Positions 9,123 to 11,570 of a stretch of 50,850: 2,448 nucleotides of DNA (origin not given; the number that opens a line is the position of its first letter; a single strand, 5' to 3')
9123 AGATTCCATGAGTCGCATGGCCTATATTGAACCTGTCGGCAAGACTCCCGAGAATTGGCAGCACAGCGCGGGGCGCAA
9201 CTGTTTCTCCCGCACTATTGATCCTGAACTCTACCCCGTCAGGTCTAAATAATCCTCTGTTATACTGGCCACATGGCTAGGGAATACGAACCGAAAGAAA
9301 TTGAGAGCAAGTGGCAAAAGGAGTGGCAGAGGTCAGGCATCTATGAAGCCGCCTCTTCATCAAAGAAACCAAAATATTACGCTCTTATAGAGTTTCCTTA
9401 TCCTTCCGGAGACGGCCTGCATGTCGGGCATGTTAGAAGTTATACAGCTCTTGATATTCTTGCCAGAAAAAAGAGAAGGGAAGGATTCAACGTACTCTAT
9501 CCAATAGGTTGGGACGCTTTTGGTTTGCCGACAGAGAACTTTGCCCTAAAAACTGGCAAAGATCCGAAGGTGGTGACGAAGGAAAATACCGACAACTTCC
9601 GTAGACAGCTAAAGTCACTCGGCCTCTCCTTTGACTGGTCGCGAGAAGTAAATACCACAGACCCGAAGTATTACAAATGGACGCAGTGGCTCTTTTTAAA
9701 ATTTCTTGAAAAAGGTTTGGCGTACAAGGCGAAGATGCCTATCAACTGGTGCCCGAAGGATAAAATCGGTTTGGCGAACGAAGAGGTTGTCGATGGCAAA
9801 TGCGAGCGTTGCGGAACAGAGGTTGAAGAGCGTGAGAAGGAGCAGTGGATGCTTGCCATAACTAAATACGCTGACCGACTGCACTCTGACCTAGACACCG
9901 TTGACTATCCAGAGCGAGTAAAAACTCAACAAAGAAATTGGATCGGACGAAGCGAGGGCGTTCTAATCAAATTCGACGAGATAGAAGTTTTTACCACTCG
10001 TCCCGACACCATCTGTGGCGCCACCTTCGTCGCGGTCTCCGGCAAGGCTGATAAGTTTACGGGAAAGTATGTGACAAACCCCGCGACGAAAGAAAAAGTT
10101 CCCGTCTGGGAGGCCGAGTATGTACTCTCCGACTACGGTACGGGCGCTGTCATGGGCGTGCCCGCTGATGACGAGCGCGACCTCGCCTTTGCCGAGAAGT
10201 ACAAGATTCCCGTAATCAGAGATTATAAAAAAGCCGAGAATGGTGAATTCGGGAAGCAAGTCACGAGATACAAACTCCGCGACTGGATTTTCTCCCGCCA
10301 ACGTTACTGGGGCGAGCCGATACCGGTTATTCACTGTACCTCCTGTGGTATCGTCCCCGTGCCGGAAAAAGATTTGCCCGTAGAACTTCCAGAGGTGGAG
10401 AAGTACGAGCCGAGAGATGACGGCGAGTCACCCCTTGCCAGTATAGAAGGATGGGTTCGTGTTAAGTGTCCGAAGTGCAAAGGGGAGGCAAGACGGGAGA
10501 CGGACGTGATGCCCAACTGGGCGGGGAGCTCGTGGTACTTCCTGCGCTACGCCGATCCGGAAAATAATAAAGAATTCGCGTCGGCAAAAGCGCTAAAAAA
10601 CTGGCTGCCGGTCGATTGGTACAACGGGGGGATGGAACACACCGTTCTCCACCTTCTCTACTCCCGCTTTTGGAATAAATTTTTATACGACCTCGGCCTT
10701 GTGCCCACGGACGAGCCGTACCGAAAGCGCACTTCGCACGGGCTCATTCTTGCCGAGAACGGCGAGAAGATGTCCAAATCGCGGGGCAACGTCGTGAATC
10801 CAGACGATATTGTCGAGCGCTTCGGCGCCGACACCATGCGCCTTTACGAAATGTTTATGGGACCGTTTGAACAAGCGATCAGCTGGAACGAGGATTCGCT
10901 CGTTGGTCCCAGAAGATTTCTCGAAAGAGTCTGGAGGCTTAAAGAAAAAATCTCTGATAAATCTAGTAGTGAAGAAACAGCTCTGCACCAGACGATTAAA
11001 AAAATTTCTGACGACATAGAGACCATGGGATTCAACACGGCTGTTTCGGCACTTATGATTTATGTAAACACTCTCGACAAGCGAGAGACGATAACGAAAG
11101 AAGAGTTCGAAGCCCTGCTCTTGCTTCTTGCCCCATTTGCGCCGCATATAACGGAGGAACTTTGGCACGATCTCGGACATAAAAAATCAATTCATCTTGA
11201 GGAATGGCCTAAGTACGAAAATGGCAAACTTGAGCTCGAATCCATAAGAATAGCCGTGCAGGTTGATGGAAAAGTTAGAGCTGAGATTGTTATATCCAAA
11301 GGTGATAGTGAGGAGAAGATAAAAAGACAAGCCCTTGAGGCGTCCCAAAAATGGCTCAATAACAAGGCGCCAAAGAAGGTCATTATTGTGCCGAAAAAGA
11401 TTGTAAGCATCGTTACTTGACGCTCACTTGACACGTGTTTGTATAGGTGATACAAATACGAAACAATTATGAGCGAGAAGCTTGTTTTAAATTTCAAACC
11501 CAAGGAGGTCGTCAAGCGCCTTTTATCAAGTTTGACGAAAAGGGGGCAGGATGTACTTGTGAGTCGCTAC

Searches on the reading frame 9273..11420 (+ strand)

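Call 27: search_protein_families(library=pfam, proteins=[window:9273-11420:+], max_evalue=0.001)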
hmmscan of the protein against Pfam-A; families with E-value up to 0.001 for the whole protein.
window:9273-11420:+ (715 aa): 5 families
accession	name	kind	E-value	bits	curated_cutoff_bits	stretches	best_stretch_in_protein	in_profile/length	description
PF00133.28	tRNA-synt_1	-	1e-52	179.8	22.7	2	13-224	1-225/414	tRNA synthetases class I (I, L, M and V)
PF13603.12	tRNA-synt_1_2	-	1.2e-34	119.8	25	2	262-316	84-138/185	Leucyl-tRNA synthetase, editing domain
PF09334.17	tRNA-synt_1g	-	2.9e-31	109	20.1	2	41-186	7-148/391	tRNA synthetases class I (M)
PF08264.19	Anticodon_1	-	6.8e-24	84.9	25.1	1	570-681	7-145/148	Anticodon-binding domain of tRNA ligase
PF01406.26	tRNA-synt_1e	-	2.8e-07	30.7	27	0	481-543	235-296/301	tRNA synthetases class I (C) catalytic domain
